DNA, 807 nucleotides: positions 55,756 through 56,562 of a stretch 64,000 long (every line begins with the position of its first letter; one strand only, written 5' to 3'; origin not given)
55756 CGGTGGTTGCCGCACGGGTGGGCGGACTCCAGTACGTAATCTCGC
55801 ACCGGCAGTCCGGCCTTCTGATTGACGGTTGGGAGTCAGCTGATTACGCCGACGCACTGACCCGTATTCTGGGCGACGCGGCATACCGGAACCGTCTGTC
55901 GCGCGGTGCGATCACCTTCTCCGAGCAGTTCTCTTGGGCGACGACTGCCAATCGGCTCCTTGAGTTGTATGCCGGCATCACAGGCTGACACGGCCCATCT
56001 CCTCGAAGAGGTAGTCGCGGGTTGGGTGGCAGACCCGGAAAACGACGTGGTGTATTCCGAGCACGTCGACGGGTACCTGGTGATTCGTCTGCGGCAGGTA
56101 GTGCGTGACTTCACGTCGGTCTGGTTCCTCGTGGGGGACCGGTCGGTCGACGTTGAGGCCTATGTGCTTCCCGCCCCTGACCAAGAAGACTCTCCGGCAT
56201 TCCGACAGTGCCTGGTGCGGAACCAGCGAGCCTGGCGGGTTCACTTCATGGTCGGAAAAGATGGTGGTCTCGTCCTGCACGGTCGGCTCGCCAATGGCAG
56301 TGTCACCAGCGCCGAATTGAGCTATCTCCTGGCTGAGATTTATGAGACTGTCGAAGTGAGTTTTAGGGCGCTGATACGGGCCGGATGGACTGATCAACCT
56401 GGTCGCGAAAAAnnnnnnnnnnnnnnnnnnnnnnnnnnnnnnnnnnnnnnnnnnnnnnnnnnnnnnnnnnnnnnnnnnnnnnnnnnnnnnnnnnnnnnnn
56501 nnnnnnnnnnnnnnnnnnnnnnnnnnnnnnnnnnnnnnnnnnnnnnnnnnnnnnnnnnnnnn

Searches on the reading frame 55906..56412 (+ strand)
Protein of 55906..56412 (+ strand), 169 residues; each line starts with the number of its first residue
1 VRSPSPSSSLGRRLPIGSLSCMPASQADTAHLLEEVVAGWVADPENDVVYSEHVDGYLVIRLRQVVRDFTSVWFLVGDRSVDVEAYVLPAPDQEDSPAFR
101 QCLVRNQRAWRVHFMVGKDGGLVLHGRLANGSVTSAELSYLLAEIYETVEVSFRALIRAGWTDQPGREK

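Call 47: search_protein_families(library=pfam, proteins=[window:55906-56412:+], max_evalue=0.001)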
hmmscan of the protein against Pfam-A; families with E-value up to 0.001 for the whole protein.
window:55906-56412:+ (169 aa): 1 family
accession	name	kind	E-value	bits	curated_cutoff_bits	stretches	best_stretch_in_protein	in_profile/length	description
PF10722.14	YbjN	-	1.3e-05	25.9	22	1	37-157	5-125/126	Putative bacterial sensory transduction regulator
